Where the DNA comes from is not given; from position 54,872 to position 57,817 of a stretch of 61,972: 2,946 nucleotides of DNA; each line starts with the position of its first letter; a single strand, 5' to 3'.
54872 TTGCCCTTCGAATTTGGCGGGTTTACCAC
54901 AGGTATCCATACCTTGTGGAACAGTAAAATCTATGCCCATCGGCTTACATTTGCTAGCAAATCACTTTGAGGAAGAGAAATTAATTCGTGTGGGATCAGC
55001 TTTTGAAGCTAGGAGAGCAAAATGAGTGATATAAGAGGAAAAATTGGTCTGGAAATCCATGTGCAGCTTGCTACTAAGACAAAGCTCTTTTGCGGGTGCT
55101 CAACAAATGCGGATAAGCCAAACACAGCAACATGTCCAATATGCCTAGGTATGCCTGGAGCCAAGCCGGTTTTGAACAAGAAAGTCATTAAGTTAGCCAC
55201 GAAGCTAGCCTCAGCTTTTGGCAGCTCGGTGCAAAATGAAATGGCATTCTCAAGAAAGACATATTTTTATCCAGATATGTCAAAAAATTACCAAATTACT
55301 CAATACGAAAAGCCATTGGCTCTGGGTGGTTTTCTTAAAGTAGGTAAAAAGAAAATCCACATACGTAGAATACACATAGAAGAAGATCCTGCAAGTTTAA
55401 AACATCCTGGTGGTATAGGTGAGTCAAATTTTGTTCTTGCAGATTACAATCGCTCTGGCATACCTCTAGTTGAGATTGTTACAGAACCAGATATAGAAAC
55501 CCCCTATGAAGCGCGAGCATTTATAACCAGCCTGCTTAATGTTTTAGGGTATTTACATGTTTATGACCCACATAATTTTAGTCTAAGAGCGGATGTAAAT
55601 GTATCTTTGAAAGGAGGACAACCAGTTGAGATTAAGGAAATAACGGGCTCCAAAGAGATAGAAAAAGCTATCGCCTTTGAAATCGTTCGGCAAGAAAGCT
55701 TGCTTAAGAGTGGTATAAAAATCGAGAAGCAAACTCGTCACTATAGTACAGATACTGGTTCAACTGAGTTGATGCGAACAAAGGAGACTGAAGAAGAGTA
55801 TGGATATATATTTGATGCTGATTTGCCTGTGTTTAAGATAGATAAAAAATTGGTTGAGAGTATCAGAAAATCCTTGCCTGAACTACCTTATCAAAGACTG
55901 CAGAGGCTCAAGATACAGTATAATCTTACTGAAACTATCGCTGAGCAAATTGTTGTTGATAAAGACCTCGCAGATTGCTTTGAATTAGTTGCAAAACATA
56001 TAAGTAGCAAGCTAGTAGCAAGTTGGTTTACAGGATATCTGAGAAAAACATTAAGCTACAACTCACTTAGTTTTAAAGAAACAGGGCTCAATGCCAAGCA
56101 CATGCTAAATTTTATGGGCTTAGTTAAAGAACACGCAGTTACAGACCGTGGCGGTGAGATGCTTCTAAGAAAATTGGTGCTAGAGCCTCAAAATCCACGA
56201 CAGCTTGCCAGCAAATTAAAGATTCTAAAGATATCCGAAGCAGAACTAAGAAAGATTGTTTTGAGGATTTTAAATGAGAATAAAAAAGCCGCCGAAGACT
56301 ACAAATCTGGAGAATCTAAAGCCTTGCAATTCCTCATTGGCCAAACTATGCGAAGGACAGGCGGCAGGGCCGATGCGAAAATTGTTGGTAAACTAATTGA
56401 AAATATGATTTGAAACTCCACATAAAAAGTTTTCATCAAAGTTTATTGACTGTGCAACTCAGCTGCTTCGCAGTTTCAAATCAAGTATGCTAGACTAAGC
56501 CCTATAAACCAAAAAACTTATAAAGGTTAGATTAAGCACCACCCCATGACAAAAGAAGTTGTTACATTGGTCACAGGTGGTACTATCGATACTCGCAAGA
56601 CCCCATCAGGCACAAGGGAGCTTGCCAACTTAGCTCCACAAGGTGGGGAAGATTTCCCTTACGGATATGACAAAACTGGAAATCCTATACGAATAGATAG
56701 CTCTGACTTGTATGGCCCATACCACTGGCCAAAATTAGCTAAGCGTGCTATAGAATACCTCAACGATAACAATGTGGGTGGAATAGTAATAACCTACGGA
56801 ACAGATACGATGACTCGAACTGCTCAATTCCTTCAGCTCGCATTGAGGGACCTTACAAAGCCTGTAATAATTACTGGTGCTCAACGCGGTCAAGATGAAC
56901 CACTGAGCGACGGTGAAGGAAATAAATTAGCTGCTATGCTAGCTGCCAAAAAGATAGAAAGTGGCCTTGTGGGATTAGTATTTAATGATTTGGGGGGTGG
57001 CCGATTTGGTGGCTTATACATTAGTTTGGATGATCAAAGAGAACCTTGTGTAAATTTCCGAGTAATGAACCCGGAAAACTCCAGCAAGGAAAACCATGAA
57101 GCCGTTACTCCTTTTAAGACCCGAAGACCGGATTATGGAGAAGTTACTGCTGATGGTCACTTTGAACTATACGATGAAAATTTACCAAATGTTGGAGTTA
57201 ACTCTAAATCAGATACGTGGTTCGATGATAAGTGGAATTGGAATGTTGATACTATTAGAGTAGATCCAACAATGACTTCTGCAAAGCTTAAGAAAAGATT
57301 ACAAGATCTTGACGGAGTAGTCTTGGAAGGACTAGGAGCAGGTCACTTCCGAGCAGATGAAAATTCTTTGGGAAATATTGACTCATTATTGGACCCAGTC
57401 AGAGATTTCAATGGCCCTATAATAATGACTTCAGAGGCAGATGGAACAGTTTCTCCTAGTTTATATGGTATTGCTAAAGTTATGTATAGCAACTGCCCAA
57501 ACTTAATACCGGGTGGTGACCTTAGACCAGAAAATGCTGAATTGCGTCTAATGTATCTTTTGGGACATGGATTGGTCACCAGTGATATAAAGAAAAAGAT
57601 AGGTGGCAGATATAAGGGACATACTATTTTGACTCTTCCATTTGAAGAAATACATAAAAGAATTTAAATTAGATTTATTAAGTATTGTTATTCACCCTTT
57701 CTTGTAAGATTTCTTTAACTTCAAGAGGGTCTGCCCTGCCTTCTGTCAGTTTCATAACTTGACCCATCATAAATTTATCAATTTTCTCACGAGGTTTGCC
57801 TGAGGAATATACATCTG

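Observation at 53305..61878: Two unrelated GatCAB operons face each other around an asparaginase, one with tRNA-Asn and one with ND-AspRS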

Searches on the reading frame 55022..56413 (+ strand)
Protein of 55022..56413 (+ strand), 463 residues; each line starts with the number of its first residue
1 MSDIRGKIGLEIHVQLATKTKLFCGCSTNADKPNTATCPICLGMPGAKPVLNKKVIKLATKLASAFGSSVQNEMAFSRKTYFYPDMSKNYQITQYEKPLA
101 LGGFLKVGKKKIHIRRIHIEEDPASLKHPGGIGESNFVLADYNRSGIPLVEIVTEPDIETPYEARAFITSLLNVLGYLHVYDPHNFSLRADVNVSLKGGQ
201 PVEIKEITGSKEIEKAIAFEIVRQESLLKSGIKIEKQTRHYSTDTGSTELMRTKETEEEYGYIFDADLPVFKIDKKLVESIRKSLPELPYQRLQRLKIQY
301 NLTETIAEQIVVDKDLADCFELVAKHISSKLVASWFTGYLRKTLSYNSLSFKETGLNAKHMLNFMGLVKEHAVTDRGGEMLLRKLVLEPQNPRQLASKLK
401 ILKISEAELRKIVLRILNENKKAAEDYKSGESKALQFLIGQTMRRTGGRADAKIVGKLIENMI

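Call 4: search_protein_families(library=pfam, proteins=[window:55022-56413:+])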
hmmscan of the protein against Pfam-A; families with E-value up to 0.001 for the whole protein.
window:55022-56413:+ (463 aa): 2 families
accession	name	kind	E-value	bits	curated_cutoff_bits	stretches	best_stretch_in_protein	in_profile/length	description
PF02934.20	GatB_N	-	2.3e-88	296.4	23.4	1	7-279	2-277/277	GatB/GatE catalytic domain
PF02637.23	GatB_Yqey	-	1.6e-30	106.4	27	1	318-462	1-147/148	GatB domain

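Call 7: search_protein_families(library=ncbifam, proteins=[window:55022-56413:+], max_evalue=0.01)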
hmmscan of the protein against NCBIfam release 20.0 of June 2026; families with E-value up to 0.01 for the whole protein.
window:55022-56413:+ (463 aa): 9 families
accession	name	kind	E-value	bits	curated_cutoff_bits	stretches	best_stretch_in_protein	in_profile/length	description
NF004012.0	PRK05477.1-2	equivalog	9.1e-154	512.7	338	1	4-462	4-477/481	Asp-tRNA(Asn)/Glu-tRNA(Gln) amidotransferase subunit GatB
TIGR00133.1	gatB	equivalog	2.9e-142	474.6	314.8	1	4-463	4-480/481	Asp-tRNA(Asn)/Glu-tRNA(Gln) amidotransferase subunit GatB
NF004014.0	PRK05477.1-4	equivalog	5.8e-117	391.3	414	1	8-461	7-472/475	Asp-tRNA(Asn)/Glu-tRNA(Gln) amidotransferase subunit GatB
NF004013.0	PRK05477.1-3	equivalog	2.3e-104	349.7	653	1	8-461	21-497/501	Asp-tRNA(Asn)/Glu-tRNA(Gln) amidotransferase subunit GatB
NF004011.1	PRK05477.1-1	equivalog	4.5e-103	345.5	680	1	6-461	5-471/475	Asp-tRNA(Asn)/Glu-tRNA(Gln) amidotransferase subunit GatB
NF004015.0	PRK05477.1-5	equivalog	1.2e-101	340.8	628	1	8-461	19-484/488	Asp-tRNA(Asn)/Glu-tRNA(Gln) amidotransferase subunit GatB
NF003107.0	PRK04028.1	equivalog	3.8e-58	197.3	456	3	234-462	403-623/630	Glu-tRNA(Gln) amidotransferase subunit GatE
TIGR00134.1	gatE_arch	equivalog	7.2e-49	166.5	319.55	3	236-460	399-615/622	Glu-tRNA(Gln) amidotransferase subunit GatE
NF011291.0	PRK14703.1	equivalog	3.3e-18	65.3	681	1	291-461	598-765/769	glutamine--tRNA ligase/YqeY domain fusion protein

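Call 22: find_homologous_proteins(query=window:55022-56413:+)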
Query window:55022-56413:+ (463 aa): 7992 proteins with E <= 0.001 among 8000 candidates; the best 120 are listed.
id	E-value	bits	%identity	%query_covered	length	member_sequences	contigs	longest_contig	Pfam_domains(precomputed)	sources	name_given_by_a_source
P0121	0.0e+0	1024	100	100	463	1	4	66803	PF02637.24,PF02934.21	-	-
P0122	1.2e-209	715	67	100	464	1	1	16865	PF02637.24,PF02934.21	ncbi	-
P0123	1.5e-208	711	68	100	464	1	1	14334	PF02637.24,PF02934.21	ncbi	-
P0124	3.2e-201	687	65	100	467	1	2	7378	PF02637.24,PF02934.21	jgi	-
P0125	5.0e-200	683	64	99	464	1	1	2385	PF02637.24,PF02934.21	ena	-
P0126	8.8e-188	643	62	99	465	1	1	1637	PF02637.24,PF02934.21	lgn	-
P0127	8.8e-154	531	53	98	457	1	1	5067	PF02637.24,PF02934.21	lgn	-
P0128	2.7e-153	529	53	99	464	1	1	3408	PF02637.24,PF02934.21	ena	-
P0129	8.6e-153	528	53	99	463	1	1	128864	PF02637.24,PF02934.21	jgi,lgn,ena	-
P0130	2.8e-152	526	53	99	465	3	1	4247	PF02637.24,PF02934.21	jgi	jgi:aspartyl-tRNA(Asn)/glutamyl-tRNA(Gln) amidotransferase subunit B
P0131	5.7e-152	525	50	100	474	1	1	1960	PF02637.24,PF02934.21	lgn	-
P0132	1.7e-150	520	54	98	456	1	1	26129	PF02637.24,PF02934.21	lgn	-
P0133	2.3e-149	516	52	98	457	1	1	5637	PF02637.24,PF02934.21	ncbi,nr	ncbi:MAG: Asp-tRNA(Asn)/Glu-tRNA(Gln) amidotransferase subunit GatB [Nanoarchaeota archaeon]|nr:Asp-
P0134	2.8e-148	513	53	99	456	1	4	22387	PF02637.24,PF02934.21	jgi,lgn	-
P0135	1.1e-147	511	52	99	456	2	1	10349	PF02637.24,PF02934.21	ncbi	-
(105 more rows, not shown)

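Call 23: find_encoding_contigs(protein=P0121, flank=10000, max_places=6)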
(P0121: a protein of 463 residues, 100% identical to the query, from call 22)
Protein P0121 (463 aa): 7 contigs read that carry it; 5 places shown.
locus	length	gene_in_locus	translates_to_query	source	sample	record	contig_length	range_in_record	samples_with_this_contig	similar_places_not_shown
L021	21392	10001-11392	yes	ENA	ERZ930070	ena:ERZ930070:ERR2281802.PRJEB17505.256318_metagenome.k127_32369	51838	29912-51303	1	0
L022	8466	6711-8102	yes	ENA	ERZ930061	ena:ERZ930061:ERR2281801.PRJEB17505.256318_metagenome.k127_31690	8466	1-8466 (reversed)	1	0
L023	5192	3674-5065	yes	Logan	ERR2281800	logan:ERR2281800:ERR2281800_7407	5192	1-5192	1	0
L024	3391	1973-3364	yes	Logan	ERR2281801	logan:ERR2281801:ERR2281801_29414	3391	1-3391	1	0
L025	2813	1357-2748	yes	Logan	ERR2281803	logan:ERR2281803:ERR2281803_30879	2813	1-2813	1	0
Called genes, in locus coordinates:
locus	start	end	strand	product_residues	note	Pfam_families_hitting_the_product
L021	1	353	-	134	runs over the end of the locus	-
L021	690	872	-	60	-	-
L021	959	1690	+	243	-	PF13098:Thioredoxin_2 (faint), PF13462:Thioredoxin_4, PF01323:DSBA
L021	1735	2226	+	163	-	-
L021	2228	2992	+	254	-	-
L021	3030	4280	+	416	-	PF01979:Amidohydro_1, PF07969:Amidohydro_3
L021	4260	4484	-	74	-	-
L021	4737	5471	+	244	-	-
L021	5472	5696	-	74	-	-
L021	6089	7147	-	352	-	PF01494:FAD_binding_3, PF22578:GGR_cat (faint)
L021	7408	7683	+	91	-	-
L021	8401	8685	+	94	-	PF02686:GatC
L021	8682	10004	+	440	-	PF01425:Amidase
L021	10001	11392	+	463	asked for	PF02934:GatB_N, PF02637:GatB_Yqey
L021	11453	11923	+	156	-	PF01609:DDE_Tnp_1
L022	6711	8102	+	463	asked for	PF02934:GatB_N, PF02637:GatB_Yqey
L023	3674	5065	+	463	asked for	PF02934:GatB_N, PF02637:GatB_Yqey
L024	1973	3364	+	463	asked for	PF02934:GatB_N, PF02637:GatB_Yqey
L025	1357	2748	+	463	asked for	PF02934:GatB_N, PF02637:GatB_Yqey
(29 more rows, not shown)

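Call 39: find_encoding_contigs(protein=P0122, flank=10000, max_places=3)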
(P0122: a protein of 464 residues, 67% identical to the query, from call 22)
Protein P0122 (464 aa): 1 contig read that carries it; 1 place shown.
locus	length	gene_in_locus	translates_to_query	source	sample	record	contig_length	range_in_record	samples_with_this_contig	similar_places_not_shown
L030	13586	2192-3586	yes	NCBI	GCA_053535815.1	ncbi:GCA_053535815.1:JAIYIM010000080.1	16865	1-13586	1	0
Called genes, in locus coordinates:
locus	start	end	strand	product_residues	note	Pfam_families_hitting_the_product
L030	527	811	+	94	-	PF02686:GatC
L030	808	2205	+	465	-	PF01425:Amidase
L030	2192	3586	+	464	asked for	PF02934:GatB_N, PF02637:GatB_Yqey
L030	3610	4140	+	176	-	PF01909:NTP_transf_2, PF18765:Polbeta (weak)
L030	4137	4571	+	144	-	-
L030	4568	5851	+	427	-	PF01336:tRNA_anti-codon, PF00152:tRNA-synt_2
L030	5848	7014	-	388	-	PF01490:Aa_trans, PF03222:Trp_Tyr_perm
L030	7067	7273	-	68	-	-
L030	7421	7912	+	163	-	-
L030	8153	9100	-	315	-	PF01609:DDE_Tnp_1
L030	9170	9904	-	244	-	PF13610:DDE_Tnp_IS240, PF13683:rve_3 (weak)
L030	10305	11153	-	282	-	PF13793:Pribosyltran_N (weak), PF14572:Pribosyl_synth, PF00156:Pribosyltran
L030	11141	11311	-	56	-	-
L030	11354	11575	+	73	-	-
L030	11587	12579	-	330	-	PF01073:3Beta_HSD, PF01370:Epimerase, PF02719:Polysacc_synt_2, PF04321:RmlD_sub_bind, PF05368:NmrA (faint), PF13460:NAD_binding_10, PF16363:GDP_Man_Dehyd, PF07993:NAD_binding_4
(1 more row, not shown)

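Call 40: find_encoding_contigs(protein=P0123, flank=10000, max_places=3)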
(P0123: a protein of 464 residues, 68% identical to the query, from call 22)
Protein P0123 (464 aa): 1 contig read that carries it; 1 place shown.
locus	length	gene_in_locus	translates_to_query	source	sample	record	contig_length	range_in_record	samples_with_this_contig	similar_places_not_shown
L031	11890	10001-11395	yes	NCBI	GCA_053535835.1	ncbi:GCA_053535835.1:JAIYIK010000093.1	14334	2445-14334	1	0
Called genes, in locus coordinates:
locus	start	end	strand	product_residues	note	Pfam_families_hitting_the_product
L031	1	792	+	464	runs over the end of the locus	-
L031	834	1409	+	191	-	-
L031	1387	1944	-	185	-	PF01966:HD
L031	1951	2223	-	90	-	-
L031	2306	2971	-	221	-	PF14528:LAGLIDADG_3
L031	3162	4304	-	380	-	-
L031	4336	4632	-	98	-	-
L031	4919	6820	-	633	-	PF23990:PilB3_N, PF00437:T2SSE, PF23989:PilB3_C (weak)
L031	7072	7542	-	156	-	PF13404:HTH_AsnC-type, PF13412:HTH_24, PF01037:AsnC_trans_reg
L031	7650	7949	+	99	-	-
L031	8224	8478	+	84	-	-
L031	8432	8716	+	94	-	PF02686:GatC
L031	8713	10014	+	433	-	PF01425:Amidase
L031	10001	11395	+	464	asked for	PF02934:GatB_N, PF02637:GatB_Yqey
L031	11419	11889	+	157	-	?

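Call 66: search_solved_structures(query=P0121, max_evalue=1e-10)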
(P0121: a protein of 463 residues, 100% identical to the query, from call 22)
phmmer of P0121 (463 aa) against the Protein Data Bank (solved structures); distinct sequences matched with E-value up to 1e-10: 8.
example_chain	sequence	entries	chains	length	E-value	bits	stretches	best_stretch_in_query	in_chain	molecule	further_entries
3h0l_B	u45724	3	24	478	4.2e-105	355.7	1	7-462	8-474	Aspartyl/glutamyl-tRNA(Asn/Gln) amidotransferase subunit B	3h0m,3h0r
3al0_B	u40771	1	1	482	1.3e-93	317.8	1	5-462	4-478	Aspartyl/glutamyl-tRNA(Asn/Gln) amidotransferase subunit B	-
3kfu_F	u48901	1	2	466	3.5e-82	280.1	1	7-394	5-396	Aspartyl/glutamyl-tRNA(Asn/Gln) amidotransferase subunit B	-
2df4_B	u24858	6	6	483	3.9e-78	266.8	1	7-460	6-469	Aspartyl/glutamyl-tRNA(Asn/Gln) amidotransferase subunit B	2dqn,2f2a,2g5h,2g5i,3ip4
4wj3_B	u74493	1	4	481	2.1e-61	211.7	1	8-382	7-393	Aspartyl/glutamyl-tRNA(Asn/Gln) amidotransferase subunit B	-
4n0h_B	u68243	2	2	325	9.4e-46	160.1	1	7-290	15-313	Glutamyl-tRNA(Gln) amidotransferase subunit B, mitochondrial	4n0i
2d6f_C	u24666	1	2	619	1.7e-33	119.7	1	219-461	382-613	Glutamyl-tRNA(Gln) amidotransferase subunit E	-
1zq1_C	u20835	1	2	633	2.8e-23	86.1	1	217-460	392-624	Glutamyl-tRNA(Gln) amidotransferase subunit E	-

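Call 86: find_related_loci(query=P0121, collection=genome_contigs, flank=8000)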
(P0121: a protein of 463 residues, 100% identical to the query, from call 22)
Query P0121 (463 aa) in genome_contigs; peptide patterns used: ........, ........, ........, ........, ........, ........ (x = any residue, [..] = any of these).
431 stretches matched a pattern; 373 encode a relative of the query (tblastn E <= 1e-3); the best 80 are kept; 80 distinct loci.
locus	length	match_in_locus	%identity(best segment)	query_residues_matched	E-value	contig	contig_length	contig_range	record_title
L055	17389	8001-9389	49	3-453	6e-151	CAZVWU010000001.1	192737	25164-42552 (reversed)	MAG TPA_asm: uncultured archaeon isolate SRP178908_co1_337 genome assembly, contig: NODE_16_length_192737_cov_17.146750,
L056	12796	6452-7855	50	3-463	4e-150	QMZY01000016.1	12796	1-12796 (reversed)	MAG: Candidatus Aenigmatarchaeota archaeon isolate B30_G1 B30_Guay1_scaffold_01646, whole genome shotgun sequence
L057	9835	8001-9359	49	7-459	8e-150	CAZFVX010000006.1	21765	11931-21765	MAG TPA_asm: uncultured archaeon isolate binchicken_co6_161 genome assembly, contig: NODE_2240_length_21765_cov_8.596822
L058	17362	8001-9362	49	7-453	1e-149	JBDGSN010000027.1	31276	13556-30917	MAG: Candidatus Nanohaloarchaea archaeon isolate DAL-WCL_22_80C3R DAL-WCL_22_80C3R_27, whole genome shotgun sequence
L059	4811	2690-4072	50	7-463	8e-152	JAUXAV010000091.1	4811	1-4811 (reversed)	MAG: Candidatus Aenigmatarchaeota archaeon isolate CSMAG_2771 CSMAG_2771_k141_976135_length_4811_cov_177.1478, whole gen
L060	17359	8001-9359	49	8-453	1e-148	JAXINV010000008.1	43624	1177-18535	MAG: Candidatus Asbonarchaeum danakilense isolate DAL-WCL_45_84C1R c_000000000470, whole genome shotgun sequence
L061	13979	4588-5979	48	1-459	2e-148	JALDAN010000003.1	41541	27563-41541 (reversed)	MAG: Candidatus Nanohalarchaeota archaeon isolate NHA29 k141_81149_length_41541_cov_24.9977, whole genome shotgun sequen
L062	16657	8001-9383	48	3-459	4e-147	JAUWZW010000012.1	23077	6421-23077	MAG: Candidatus Aenigmatarchaeota archaeon isolate CSMAG_2746 CSMAG_2746_k141_562135_length_23077_cov_33.0000, whole gen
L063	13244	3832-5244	47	1-463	2e-146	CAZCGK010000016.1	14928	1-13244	MAG TPA_asm: uncultured archaeon isolate binchicken_co6_226 genome assembly, contig: NODE_4409_length_14928_cov_10.05815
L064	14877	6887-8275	50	8-452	5e-146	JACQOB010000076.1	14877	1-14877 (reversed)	MAG: Candidatus Aenigmatarchaeota archaeon isolate NC_groundwater_1270_Ag_S-0.2um_52_24 S_p2_S4_coassembly_k141_2006593,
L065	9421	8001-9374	47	1-453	3e-146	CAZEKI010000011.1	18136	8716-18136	MAG TPA_asm: uncultured archaeon isolate binchicken_co207_324 genome assembly, contig: NODE_2866_length_18136_cov_4.9198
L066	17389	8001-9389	46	8-463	1e-145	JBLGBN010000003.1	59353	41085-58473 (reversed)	MAG: Candidatus Nanohaloarchaea archaeon isolate 3300055293_58 Ga0535675_0000143, whole genome shotgun sequence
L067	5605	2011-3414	48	4-463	8e-147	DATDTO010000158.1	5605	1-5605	MAG TPA_asm: archaeon isolate SMAG_U8033 k141_80960, whole genome shotgun sequence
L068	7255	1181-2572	49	8-460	8e-146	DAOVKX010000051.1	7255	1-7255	MAG TPA_asm: Candidatus Nanohaloarchaea archaeon isolate CSMAG_1430 CSMAG_1430_k141_4364722_length_7255_cov_10.0000, who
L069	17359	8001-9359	47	8-453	1e-145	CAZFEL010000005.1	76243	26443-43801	MAG TPA_asm: uncultured archaeon isolate binchicken_co198_13 genome assembly, contig: NODE_6_length_76243_cov_420.003754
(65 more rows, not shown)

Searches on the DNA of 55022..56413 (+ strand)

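Call 41: search_rna_families(sources=[L030, L031], threshold=gathering)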
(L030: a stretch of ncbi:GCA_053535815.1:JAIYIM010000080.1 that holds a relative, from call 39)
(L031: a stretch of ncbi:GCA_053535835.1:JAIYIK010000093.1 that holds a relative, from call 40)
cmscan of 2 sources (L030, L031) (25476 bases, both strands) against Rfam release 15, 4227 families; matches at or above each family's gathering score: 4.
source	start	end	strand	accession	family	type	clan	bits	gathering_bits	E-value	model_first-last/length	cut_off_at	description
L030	406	520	+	RF00005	tRNA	Gene; tRNA;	CL00001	61.9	29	2.1e-11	1-71/71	no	tRNA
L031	8102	8220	+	RF00005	tRNA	Gene; tRNA;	CL00001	60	29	7.1e-11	1-71/71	no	tRNA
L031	6969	7067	+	RF00005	tRNA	Gene; tRNA;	CL00001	53.7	29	3.7e-09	1-71/71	no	tRNA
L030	11197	11306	+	RF00005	tRNA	Gene; tRNA;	CL00001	46.2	29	4.3e-07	1-71/71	no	tRNA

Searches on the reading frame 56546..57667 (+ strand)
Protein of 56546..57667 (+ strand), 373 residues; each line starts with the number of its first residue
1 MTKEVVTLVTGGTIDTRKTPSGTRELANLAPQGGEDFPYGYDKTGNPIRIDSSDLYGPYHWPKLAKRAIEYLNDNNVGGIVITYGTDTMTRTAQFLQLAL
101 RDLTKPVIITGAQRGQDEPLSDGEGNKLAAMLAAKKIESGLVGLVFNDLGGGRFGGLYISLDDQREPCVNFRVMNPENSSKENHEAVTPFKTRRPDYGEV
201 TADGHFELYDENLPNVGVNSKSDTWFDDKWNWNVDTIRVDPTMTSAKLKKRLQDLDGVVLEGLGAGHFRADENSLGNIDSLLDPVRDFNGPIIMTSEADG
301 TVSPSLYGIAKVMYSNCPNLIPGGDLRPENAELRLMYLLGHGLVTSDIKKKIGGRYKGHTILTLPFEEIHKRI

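Call 4: search_protein_families(library=pfam, proteins=[window:56546-57667:+])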
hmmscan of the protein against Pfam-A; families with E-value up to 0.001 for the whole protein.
window:56546-57667:+ (373 aa): 2 families
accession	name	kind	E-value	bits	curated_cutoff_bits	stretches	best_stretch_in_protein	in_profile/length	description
PF00710.25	Asparaginase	-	7.1e-27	94.6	22.5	1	5-200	2-180/193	Asparaginase, N-terminal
PF17763.6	Asparaginase_C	-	4.8e-11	43.1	34.6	1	233-350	1-112/114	Glutaminase/Asparaginase C-terminal domain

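Call 7: search_protein_families(library=ncbifam, proteins=[window:56546-57667:+], max_evalue=0.01)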
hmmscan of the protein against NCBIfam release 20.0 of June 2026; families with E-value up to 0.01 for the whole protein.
window:56546-57667:+ (373 aa): 6 families
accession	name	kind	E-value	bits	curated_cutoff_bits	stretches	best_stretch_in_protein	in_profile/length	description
NF003217.0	PRK04183.1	equivalog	3.1e-28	98.6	310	2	57-136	134-211/420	Glu-tRNA(Gln) amidotransferase subunit GatD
TIGR02153.1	gatD_arch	equivalog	4.7e-27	94.7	324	2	56-140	120-202/405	Glu-tRNA(Gln) amidotransferase subunit GatD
TIGR00519.1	asnASE_I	subfamily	4.9e-24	84.9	260.5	2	44-137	48-138/337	type I asparaginase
TIGR00520.1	asnASE_II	subfamily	5.9e-18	64.9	314.3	1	49-273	79-281/352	type II asparaginase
NF006998.0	PRK09461.1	equivalog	2.8e-16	59.7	376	1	49-148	57-153/337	asparaginase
NF008304.0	PRK11096.1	equivalog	2.6e-12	45.9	506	1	49-143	77-167/348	L-asparaginase 2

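Call 31: find_encoding_contigs(protein=window:56546-57667:+, flank=10000)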
Protein window:56546-57667:+ (373 aa): no gene with exactly this product is on record in the collection.
